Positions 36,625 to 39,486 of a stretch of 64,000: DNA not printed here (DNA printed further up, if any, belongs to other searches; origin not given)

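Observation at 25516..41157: Compact single-strand module: flippase-like protein, GT4, methyltransferase(s) and four consecutive GT-C-like giant membrane proteins, two with the function-unknown YYY/DUF2298 domain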

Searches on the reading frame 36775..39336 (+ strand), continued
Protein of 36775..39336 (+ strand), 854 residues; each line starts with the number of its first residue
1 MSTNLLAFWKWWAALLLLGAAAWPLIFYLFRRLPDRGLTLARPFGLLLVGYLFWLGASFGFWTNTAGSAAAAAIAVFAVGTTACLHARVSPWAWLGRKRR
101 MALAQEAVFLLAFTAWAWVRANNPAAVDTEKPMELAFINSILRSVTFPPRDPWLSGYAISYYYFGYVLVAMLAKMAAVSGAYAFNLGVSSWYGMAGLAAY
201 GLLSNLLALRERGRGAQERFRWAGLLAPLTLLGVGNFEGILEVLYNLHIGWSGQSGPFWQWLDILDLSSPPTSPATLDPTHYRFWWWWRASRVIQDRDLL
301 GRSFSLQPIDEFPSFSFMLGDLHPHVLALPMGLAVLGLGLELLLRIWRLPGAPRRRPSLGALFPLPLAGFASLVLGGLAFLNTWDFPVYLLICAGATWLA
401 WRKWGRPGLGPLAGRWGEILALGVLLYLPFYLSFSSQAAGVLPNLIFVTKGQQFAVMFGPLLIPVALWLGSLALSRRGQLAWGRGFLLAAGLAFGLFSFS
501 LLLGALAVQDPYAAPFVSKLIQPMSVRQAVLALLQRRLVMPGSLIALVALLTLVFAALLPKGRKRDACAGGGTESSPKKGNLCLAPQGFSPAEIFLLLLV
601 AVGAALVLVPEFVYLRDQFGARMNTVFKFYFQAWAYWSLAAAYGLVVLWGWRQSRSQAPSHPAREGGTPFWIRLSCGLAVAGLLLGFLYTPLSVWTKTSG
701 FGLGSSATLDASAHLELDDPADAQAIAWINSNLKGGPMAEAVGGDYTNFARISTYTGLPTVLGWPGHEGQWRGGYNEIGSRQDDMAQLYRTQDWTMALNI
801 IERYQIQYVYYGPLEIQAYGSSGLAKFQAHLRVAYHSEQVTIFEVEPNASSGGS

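Call 85: search_protein_families(library=pfam, proteins=[L043:3928-5367:+, L043:5413-6354:-, L043:6433-7521:-, L043:7595-9682:-, L043:12466-13908:+, L043:13979-14611:-, L043:14627-15292:-, L043:15312-17054:-, L043:17681-20158:+, L024:1599-2621:+], max_evalue=0.0001)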
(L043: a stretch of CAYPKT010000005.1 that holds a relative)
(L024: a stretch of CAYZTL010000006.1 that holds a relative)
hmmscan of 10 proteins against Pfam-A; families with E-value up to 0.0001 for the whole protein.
L043:3928-5367:+ (480 aa): 2 families
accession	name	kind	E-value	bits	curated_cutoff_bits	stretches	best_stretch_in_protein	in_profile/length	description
PF01171.26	ATP_bind_3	-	1.3e-46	159.1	27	1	22-205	2-182/182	PP-loop family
PF11734.13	TilS_C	-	2.9e-15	55.8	22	1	399-468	1-69/74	TilS substrate C-terminal domain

L043:5413-6354:- (314 aa): 2 families
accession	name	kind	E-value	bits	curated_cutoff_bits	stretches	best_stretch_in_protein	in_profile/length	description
PF02899.23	Phage_int_SAM_1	-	5.7e-09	36.6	22.3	1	26-106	2-81/83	Phage integrase, N-terminal SAM-like domain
PF00589.27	Phage_integrase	-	6.3e-07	29.8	27.1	1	128-279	1-152/172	Phage integrase family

L043:6433-7521:- (363 aa): 1 family
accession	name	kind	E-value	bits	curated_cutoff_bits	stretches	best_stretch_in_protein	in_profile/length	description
PF03816.19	LytR_cpsA_psr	-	1.3e-32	113.4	24.6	1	130-278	1-148/150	LytR_cpsA_psr family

L043:7595-9682:- (696 aa): 1 family
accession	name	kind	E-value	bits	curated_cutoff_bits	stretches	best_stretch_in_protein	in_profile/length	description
PF02518.31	HATPase_c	-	9.4e-12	45.8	26.4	1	586-693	2-110/111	Histidine kinase-, DNA gyrase B-, and HSP90-like ATPase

L043:12466-13908:+ (481 aa): 2 families
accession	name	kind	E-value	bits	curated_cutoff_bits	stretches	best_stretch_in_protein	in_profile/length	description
PF00749.27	tRNA-synt_1c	-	7.1e-93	311.4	23.4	1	8-317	1-314/314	tRNA synthetases class I (E and Q), catalytic domain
PF19269.4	Anticodon_2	-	2.7e-38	132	23.6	1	331-473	2-141/141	Anticodon binding domain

L043:13979-14611:- (211 aa): 0 families

L043:14627-15292:- (222 aa): 1 family
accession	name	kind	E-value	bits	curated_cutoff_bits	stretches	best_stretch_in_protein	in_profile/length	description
PF09346.15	SMI1_KNR4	-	2.6e-18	67.3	25.4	1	30-166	1-125/125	SMI1 / KNR4 family (SUKH-1)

L043:15312-17054:- (581 aa): 2 families
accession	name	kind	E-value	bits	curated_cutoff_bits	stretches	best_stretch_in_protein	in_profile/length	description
PF08497.15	Radical_SAM_N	-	3.5e-120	401.3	25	1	8-300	1-301/301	Radical SAM N-terminal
PF11842.13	DUF3362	-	7e-06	26.8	27.6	1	519-544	1-26/151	Domain of unknown function (DUF3362)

L043:17681-20158:+ (826 aa): 4 families
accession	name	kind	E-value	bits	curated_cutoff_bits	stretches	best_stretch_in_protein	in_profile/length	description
PF22666.2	Glyco_hydro_2_N2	-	1.1e-54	185.4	27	1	11-178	1-167/167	Glycosyl hydrolase 2 galactose-binding domain-like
PF17753.7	Ig_mannosidase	-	8.8e-20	70.6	22.6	1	742-824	1-81/81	Ig-fold domain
PF17786.7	Mannosidase_ig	-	5.7e-19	68.9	23.4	1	653-739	3-91/91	Mannosidase Ig/CBM-like domain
PF00703.27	Glyco_hydro_2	-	4.4e-06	27.9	23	1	237-294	52-109/109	Glycosyl hydrolases family 2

L024:1599-2621:+ (341 aa): 6 families
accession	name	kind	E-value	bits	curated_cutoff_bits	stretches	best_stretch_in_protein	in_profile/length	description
PF01370.27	Epimerase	-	2.6e-52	178.1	20.9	1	6-264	2-240/240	NAD dependent epimerase/dehydratase family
PF16363.11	GDP_Man_Dehyd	-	1.3e-51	176.5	27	1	6-329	1-331/332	GDP-mannose 4,6 dehydratase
PF01073.25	3Beta_HSD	-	5.9e-21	75.2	22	1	6-256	1-235/280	3-beta hydroxysteroid dehydrogenase/isomerase family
PF07993.18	NAD_binding_4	-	5.2e-19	68.8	20.1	1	69-239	82-251/258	Male sterility protein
PF04321.23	RmlD_sub_bind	-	2.7e-11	43.5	27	1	4-201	2-155/287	RmlD substrate binding domain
PF02719.21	Polysacc_synt_2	-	2.1e-08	34.1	20.2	1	6-130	2-131/293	Polysaccharide biosynthesis protein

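Call 89: search_dna_similar(query=window:36775-39336:+, collection=plasmids, mode=protein, max_evalue=0.00001, max_rows=20)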
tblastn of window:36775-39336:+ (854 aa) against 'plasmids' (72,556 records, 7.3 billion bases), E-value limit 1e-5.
Records with a match: 2; places in all: 2; records where one place covers at least 80% of the query: 0.
Best place of each record, by identity: <60% 2.
By first word of the organism name: Pseudobutyrivibrio 1; Halarchaeum 1.
By predicted mobility (MOB-suite, as given by PLSDB): non-mobilizable 2.
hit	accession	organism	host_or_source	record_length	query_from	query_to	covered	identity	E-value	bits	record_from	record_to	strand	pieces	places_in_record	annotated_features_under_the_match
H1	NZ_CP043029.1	Pseudobutyrivibrio xylanivorans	Bovine,rumen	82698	100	839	61%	25.4%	9e-12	151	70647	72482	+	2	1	DUF2298 domain-containing protein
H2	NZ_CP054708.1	Halarchaeum sp. CBA1220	solar salt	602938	611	851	28%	36.2%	1e-20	105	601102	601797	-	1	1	none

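Call 90: get_annotated_region(hit=H2, flank=9000)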
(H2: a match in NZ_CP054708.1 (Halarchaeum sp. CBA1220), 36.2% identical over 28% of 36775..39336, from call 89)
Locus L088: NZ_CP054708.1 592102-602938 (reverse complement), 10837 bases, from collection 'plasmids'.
description: Halarchaeum sp. CBA1220 plasmid pCBA1220-01, complete sequence
organism: Halarchaeum sp. CBA1220 (NCBI taxid 1853682)
taxonomy: Archaea; Euryarchaeota; Halobacteria; Halobacteriales; Halobacteriaceae; Halarchaeum; Halarchaeum sp. CBA1220
host: -; source: solar salt; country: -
typing (MOB-suite, as given by PLSDB): non-mobilizable
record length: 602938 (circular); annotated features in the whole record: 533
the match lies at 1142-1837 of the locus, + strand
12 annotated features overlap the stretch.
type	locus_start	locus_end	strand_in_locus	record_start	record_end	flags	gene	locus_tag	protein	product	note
CDS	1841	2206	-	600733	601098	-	-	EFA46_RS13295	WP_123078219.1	hypothetical protein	-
CDS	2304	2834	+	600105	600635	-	msrA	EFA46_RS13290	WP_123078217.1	peptide-methionine (S)-S-oxide reductase MsrA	GO:0030091 - protein repair [Evidence IEA]; GO:0006979 - response to oxidative stress [Evidence IEA]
CDS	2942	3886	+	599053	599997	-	-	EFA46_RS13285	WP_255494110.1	M48 family metalloprotease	GO:0006508 - proteolysis [Evidence IEA]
CDS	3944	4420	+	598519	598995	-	-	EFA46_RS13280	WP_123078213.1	universal stress protein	-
CDS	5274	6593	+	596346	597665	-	-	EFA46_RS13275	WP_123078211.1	orc1/cdc6 family replication initiation protein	-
CDS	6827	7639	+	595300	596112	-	-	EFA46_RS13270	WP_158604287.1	NmrA family NAD(P)-binding protein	-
CDS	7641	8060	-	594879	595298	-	-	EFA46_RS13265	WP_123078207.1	CopG family ribbon-helix-helix protein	-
CDS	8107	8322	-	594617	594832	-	-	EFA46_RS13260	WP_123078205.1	hypothetical protein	-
CDS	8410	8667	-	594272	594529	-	-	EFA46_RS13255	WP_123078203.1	hypothetical protein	-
CDS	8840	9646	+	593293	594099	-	-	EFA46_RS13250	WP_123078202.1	aldo/keto reductase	-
CDS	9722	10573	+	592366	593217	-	-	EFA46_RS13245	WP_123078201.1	translation initiation factor eIF-2B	-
CDS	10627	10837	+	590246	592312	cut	-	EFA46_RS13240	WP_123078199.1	alpha-amylase family glycosyl hydrolase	GO:0005975 - carbohydrate metabolic process [Evidence IEA]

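Call 91: get_annotated_region(hit=H1, flank=9000)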
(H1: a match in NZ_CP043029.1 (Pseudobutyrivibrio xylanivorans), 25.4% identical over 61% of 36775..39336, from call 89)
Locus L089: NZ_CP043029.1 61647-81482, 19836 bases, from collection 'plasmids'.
description: Pseudobutyrivibrio xylanivorans strain MA3014 plasmid pNP95, complete sequence
organism: Pseudobutyrivibrio xylanivorans (NCBI taxid 185007)
taxonomy: Bacteria; Bacillota; Clostridia; Lachnospirales; Lachnospiraceae; Pseudobutyrivibrio; Pseudobutyrivibrio xylanivorans
host: -; source: Bovine,rumen; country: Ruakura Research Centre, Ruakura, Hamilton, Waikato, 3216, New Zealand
typing (MOB-suite, as given by PLSDB): non-mobilizable
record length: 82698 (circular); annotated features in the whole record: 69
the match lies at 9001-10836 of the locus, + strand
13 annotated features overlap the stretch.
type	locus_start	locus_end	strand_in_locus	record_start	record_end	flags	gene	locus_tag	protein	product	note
CDS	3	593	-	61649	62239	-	-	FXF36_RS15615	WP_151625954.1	hypothetical protein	-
CDS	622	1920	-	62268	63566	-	-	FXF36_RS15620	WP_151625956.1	DegT/DnrJ/EryC1/StrS family aminotransferase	-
CDS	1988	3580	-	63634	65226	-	-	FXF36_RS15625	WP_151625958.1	glucosyltransferase domain-containing protein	-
CDS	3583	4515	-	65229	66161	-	-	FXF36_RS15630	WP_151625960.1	glycosyltransferase family 2 protein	-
CDS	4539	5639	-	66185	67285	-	-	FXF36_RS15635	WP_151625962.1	hypothetical protein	-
CDS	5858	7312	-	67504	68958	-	-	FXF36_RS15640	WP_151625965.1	O-antigen ligase family protein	-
CDS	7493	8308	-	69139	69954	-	-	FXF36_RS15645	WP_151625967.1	hypothetical protein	-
CDS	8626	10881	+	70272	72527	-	-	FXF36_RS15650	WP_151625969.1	DUF2298 domain-containing protein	-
CDS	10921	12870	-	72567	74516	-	-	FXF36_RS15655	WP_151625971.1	nucleoside-diphosphate sugar epimerase/dehydratase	GO:0000271 - polysaccharide biosynthetic process [Evidence IEA]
CDS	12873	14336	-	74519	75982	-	-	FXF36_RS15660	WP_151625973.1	hypothetical protein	-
CDS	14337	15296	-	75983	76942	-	-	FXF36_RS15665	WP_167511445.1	hypothetical protein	-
CDS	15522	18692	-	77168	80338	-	-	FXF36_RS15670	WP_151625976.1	EAL domain-containing protein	-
CDS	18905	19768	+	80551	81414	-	-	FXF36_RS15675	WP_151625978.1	diguanylate cyclase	GO:0009966 - regulation of signal transduction [Evidence IEA]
